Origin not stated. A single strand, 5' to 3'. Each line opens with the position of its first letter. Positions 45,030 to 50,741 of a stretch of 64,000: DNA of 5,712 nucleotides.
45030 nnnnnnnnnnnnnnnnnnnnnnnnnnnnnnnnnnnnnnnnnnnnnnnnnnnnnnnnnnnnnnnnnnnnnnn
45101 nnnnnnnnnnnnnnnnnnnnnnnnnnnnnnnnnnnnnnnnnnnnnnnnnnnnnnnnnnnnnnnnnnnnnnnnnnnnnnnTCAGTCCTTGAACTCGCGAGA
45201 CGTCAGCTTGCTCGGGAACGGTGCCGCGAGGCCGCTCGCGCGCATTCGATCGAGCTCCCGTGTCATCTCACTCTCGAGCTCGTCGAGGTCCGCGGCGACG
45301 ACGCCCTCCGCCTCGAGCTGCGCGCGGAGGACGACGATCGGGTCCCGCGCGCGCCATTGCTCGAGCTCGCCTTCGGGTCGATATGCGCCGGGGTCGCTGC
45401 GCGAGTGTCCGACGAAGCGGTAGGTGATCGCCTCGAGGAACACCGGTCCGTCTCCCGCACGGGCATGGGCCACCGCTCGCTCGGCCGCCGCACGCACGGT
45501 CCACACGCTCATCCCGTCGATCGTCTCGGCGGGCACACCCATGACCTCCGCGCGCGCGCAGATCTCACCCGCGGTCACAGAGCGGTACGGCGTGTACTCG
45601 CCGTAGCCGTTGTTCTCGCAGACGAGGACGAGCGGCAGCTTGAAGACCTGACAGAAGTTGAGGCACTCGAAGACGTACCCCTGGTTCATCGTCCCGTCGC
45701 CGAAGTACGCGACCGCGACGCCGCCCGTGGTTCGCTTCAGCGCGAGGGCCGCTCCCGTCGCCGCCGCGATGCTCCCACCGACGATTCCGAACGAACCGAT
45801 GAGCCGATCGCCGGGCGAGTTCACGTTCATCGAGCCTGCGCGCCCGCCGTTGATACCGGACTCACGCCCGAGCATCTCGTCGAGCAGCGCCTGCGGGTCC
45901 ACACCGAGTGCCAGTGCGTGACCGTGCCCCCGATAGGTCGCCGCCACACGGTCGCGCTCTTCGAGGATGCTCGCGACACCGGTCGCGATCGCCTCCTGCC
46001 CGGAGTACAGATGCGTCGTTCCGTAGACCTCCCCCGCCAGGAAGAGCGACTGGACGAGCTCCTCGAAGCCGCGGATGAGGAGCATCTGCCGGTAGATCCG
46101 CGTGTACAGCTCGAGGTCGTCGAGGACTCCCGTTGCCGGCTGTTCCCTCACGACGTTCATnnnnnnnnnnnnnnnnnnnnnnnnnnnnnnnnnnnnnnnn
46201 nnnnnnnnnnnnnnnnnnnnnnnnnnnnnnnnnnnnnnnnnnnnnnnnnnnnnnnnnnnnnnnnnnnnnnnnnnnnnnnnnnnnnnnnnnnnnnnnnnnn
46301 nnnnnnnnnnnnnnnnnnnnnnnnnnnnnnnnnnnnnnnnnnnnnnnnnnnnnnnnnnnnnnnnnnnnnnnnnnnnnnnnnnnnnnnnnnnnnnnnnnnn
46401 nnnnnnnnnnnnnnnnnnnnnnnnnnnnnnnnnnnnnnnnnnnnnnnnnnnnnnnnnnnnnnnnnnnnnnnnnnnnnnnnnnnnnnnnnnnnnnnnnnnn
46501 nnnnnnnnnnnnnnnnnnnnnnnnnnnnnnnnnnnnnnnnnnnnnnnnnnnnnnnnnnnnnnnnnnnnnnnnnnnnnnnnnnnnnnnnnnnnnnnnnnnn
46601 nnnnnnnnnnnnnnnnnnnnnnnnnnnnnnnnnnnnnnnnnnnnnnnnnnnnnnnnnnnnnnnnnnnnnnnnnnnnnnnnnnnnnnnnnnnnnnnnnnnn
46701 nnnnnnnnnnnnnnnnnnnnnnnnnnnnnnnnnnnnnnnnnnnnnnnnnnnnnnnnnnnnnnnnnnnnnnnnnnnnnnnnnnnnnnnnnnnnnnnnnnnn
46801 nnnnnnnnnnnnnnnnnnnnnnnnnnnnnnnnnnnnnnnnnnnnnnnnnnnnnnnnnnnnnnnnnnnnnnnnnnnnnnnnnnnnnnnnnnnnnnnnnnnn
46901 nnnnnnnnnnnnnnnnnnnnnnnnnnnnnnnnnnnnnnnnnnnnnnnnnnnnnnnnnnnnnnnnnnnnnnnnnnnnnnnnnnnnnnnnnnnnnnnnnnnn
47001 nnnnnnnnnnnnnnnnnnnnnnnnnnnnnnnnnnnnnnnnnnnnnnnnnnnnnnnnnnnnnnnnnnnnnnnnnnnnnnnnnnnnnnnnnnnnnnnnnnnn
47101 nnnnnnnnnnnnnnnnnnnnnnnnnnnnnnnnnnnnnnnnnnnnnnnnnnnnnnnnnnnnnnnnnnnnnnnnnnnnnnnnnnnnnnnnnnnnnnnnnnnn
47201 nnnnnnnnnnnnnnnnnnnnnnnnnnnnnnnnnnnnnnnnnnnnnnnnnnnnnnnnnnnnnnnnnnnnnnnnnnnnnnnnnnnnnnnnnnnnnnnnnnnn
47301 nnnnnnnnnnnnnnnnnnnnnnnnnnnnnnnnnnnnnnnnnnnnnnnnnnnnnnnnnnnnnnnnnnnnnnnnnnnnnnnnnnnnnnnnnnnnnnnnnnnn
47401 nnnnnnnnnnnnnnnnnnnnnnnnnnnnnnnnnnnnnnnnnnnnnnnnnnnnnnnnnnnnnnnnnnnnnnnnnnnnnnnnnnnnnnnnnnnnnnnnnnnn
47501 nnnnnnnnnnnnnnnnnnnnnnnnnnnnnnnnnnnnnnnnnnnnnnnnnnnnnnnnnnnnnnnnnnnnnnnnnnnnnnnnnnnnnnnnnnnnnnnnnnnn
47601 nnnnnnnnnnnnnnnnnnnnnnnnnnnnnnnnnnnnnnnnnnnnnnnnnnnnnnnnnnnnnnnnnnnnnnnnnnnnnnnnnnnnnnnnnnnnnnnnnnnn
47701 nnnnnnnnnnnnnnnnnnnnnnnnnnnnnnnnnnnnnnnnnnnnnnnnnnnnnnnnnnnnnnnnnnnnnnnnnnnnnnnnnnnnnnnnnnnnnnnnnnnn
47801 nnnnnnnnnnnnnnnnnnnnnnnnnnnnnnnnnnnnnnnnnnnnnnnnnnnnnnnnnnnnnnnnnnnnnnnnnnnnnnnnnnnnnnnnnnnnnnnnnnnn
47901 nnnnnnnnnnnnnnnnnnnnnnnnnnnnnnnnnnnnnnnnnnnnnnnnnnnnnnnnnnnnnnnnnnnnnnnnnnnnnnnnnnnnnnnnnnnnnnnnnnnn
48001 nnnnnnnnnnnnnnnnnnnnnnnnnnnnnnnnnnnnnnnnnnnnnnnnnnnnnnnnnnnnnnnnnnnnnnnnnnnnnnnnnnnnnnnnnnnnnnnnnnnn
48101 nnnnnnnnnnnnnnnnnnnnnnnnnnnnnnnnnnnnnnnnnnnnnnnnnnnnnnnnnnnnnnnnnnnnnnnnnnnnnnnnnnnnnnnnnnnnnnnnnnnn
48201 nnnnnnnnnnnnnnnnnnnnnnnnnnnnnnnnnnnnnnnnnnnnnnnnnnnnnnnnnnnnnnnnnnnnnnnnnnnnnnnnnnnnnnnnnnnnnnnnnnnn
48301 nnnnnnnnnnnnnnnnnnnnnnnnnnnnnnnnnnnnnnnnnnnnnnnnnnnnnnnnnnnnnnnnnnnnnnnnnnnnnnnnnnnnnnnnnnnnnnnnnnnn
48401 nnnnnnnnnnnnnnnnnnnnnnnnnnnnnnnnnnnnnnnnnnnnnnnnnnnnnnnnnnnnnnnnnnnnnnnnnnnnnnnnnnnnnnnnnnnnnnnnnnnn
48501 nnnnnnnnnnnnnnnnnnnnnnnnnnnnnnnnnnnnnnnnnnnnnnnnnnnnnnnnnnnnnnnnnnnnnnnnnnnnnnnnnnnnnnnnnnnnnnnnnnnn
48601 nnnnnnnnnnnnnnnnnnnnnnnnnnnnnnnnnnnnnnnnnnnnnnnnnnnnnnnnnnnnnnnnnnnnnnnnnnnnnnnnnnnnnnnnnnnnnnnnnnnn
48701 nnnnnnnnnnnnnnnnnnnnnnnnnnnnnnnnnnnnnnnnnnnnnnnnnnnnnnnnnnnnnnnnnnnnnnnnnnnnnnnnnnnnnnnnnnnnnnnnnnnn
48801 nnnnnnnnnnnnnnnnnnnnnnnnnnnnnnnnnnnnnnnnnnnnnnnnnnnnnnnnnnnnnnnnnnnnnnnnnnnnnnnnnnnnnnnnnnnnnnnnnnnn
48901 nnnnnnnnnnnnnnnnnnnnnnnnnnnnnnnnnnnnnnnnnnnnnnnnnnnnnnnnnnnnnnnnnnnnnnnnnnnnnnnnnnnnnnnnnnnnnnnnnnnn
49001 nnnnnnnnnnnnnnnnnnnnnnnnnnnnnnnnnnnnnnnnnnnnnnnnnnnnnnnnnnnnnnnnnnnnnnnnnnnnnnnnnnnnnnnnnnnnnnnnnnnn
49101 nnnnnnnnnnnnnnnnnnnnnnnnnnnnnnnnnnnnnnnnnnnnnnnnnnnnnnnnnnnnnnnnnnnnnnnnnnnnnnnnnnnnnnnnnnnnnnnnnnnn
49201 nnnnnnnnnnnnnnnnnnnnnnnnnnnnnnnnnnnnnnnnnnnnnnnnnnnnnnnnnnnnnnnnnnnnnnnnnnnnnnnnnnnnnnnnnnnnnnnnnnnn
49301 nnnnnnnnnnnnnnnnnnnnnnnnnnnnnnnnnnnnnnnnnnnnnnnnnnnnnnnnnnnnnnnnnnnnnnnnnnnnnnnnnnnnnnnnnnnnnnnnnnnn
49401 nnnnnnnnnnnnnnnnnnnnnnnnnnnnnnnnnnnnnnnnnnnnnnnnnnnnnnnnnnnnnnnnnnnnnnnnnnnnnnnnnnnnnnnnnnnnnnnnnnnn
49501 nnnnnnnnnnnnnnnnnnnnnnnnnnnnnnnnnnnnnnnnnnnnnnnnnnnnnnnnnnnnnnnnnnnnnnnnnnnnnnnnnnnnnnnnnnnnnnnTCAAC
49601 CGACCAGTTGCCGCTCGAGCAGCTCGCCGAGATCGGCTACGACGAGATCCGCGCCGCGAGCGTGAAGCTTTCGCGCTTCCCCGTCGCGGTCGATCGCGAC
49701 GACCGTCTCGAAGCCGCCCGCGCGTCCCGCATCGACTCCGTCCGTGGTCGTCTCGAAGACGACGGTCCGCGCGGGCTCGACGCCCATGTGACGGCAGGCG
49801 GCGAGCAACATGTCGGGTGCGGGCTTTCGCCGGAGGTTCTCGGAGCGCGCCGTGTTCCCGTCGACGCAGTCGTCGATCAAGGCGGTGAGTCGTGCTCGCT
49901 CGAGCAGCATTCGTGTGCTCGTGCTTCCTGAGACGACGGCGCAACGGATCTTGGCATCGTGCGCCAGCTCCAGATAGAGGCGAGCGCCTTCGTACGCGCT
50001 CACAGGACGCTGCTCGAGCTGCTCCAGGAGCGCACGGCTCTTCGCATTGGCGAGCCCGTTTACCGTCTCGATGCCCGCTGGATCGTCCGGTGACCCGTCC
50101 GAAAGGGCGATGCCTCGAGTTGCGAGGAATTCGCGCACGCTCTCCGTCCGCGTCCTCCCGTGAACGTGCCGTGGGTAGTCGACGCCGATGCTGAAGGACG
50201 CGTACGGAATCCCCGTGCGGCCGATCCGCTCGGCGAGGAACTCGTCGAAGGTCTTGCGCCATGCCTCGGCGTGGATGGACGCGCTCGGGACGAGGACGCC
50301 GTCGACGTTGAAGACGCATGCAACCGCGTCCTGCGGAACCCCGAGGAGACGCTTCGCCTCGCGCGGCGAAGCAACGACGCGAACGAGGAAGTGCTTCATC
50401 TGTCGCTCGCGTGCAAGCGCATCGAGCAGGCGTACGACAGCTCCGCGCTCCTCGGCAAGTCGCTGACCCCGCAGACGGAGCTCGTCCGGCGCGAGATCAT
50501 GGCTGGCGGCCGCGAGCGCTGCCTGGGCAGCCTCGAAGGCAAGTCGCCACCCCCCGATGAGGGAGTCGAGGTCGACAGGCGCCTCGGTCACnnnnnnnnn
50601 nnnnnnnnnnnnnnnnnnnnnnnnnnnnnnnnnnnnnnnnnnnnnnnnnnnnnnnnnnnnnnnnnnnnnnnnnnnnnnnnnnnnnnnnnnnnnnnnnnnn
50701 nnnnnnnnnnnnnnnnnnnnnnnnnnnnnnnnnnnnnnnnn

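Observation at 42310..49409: Intact, tightly coupled seven-gene operon joining an M24 hydrolase and a bicupin to a 2-oxoacid dehydrogenase with atypical E1alpha-E2-E1beta order and no E3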

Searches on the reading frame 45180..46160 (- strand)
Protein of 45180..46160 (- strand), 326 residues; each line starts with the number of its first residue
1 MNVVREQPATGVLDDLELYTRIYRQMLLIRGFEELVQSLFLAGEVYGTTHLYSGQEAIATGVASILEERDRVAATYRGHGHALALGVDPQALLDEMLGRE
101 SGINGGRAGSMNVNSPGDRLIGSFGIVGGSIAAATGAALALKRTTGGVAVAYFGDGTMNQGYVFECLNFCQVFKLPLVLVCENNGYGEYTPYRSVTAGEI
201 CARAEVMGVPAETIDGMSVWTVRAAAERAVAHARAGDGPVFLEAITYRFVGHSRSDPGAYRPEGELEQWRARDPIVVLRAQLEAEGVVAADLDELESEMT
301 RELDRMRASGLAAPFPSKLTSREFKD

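Call 5: search_protein_families(library=pfam, proteins=[window:45180-46160:-])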
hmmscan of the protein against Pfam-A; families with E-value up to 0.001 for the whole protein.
window:45180-46160:- (326 aa): 3 families
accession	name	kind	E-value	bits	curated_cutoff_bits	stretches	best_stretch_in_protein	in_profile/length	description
PF00676.26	E1_dh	-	1.2e-62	212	22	1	25-302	2-283/300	Dehydrogenase E1 component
PF02775.26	TPP_enzyme_C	-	1.7e-05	25.1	21.9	1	122-243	25-150/151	Thiamine pyrophosphate enzyme, C-terminal TPP binding domain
PF13292.11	DXP_synthase_N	-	0.00012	21.9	21.2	1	127-185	113-172/274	1-deoxy-D-xylulose-5-phosphate synthase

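Call 6: search_protein_families(library=ncbifam, proteins=[window:45180-46160:-])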
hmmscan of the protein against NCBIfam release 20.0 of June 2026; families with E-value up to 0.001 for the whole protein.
window:45180-46160:- (326 aa): 3 families
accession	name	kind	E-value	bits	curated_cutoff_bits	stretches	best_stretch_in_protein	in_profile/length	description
TIGR03182.1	PDH_E1_alph_y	equivalog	3.4e-90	302.2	393.85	1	20-316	5-304/315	pyruvate dehydrogenase (acetyl-transferring) E1 component subunit alpha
TIGR03181.1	PDH_E1_alph_x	equivalog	2.2e-60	204.4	411.35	1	17-313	24-314/341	pyruvate dehydrogenase (acetyl-transferring) E1 component subunit alpha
NF004559.0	PRK05899.2-5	equivalog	2.6e-05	22.7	488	1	125-246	126-247/627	transketolase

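Call 42: search_solved_structures(query=window:45180-46160:-, max_evalue=1e-20)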
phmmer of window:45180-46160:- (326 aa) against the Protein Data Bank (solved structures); distinct sequences matched with E-value up to 1e-20: 26.
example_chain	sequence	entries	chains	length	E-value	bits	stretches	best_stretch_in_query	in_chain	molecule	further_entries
3exf_A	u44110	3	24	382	1.3e-49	172.4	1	8-316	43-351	Pyruvate dehydrogenase E1 component subunit alpha, somatic form, mitochondrial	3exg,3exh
1ni4_A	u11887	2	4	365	2e-49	171.7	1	8-316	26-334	Pyruvate dehydrogenase E1 component: Alpha subunit | Pyruvate dehydrogenase E1 component subunit alpha, somatic form, mitochondrial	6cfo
3exe_A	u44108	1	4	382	2.4e-49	171.5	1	8-316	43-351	Pyruvate dehydrogenase E1 component subunit alpha, somatic form, mitochondrial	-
6cer_A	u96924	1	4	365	5.3e-49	170.4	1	8-316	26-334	Pyruvate dehydrogenase E1 component subunit alpha, somatic form, mitochondrial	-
2ozl_A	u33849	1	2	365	7.4e-49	169.9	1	8-316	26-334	Pyruvate dehydrogenase E1 component alpha subunit, somatic form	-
3exi_A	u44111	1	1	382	8.5e-49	169.7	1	8-316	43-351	Pyruvate dehydrogenase E1 component subunit alpha, somatic form, mitochondrial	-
1um9_A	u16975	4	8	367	2.6e-40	141.8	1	17-317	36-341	2-oxo acid dehydrogenase alpha subunit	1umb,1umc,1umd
3dva_A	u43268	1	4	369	3e-27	98.9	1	53-294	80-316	Pyruvate dehydrogenase E1 component subunit alpha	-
1w85_A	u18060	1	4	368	5.6e-27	98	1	53-294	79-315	PYRUVATE DEHYDROGENASE E1 COMPONENT, ALPHA SUBUNIT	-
2j9f_A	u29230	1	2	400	5.6e-27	98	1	19-287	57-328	2-OXOISOVALERATE DEHYDROGENASE ALPHA SUBUNIT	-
3duf_A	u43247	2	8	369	5.7e-27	98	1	53-294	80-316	Pyruvate dehydrogenase E1 component subunit alpha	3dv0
1w88_A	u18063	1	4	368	1.1e-26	97.1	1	53-294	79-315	PYRUVATE DEHYDROGENASE E1 COMPONENT, ALPHA SUBUNIT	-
1dtw_A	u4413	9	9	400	7.4e-26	94.3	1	19-287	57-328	BRANCHED-CHAIN ALPHA-KETO ACID DEHYDROGENASE ALPHA SUBUNIT | 2-OXOISOVALERATE DEHYDROGENASE ALPHA SUBUNIT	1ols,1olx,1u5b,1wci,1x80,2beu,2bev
2bff_A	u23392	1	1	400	1.4e-25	93.4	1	19-287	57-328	2-OXOISOVALERATE DEHYDROGENASE ALPHA SUBUNIT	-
1x7y_A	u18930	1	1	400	1.7e-25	93.2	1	19-287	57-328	2-oxoisovalerate dehydrogenase alpha subunit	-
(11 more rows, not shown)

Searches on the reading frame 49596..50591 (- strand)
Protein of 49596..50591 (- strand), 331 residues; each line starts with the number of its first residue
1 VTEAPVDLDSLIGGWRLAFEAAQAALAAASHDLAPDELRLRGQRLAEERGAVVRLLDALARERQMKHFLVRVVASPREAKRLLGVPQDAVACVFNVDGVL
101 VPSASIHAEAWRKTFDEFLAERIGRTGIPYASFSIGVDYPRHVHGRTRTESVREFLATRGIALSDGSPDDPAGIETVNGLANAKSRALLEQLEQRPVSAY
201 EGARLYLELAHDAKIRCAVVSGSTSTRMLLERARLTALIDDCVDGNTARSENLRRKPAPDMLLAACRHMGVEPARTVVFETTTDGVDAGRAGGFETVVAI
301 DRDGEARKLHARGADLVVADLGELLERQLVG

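Call 17: search_protein_families(library=pfam, proteins=[window:49596-50591:-], max_evalue=0.00001)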
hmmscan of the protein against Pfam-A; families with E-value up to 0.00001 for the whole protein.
window:49596-50591:- (331 aa): 2 families
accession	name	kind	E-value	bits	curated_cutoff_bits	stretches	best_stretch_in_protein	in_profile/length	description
PF00702.32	Hydrolase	-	6.8e-16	59.7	26.4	1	91-293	3-191/191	haloacid dehalogenase-like hydrolase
PF13419.12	HAD_2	-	2e-10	41.5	23.8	1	93-298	2-177/178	Haloacid dehalogenase-like hydrolase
